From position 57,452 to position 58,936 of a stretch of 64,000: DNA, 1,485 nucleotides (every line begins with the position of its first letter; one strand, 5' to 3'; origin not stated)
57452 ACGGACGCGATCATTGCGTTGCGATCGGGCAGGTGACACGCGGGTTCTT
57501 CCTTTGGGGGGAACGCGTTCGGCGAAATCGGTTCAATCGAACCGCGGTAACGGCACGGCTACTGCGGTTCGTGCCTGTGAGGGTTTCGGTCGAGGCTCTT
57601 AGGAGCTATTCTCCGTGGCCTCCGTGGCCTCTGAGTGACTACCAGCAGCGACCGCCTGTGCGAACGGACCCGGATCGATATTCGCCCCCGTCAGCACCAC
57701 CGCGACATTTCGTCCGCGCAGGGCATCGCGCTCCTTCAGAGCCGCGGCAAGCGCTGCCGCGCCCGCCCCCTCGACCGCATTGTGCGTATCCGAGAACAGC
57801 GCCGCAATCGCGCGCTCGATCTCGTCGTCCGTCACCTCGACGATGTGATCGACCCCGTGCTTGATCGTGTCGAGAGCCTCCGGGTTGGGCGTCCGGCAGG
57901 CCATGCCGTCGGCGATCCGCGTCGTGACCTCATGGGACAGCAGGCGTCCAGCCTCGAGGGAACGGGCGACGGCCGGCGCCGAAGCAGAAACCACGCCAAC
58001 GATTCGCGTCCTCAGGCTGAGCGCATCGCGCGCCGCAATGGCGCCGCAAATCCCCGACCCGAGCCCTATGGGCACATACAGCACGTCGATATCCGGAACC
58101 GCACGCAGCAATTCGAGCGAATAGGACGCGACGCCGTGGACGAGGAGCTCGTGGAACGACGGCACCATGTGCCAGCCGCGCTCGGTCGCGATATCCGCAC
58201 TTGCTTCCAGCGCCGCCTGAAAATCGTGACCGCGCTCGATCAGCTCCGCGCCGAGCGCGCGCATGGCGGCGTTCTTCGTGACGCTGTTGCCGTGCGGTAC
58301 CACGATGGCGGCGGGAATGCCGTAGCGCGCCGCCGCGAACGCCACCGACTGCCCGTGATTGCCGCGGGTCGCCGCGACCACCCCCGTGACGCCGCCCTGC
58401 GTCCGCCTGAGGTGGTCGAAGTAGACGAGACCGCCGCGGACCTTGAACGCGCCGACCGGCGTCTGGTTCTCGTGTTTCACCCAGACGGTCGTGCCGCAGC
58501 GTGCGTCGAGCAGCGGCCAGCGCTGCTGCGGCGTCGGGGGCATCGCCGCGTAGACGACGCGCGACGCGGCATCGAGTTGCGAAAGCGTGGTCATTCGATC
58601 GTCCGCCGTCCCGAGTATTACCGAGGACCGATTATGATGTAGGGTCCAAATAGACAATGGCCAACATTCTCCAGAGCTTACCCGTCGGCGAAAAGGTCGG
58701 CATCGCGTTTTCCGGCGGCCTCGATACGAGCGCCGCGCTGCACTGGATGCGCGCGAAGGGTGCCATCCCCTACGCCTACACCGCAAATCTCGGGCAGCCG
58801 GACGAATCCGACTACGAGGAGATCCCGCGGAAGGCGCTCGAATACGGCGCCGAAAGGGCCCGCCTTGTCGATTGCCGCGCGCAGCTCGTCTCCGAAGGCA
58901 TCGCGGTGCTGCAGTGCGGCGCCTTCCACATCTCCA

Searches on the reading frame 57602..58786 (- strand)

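Call 9: search_protein_families(library=pfam, proteins=[window:57602-58786:-])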
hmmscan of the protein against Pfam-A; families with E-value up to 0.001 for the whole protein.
window:57602-58786:- (395 aa): 1 family
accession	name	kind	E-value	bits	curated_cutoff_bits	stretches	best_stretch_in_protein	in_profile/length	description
PF00291.31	PALP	-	2.8e-67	227.6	35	1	83-367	6-295/295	Pyridoxal-phosphate dependent enzyme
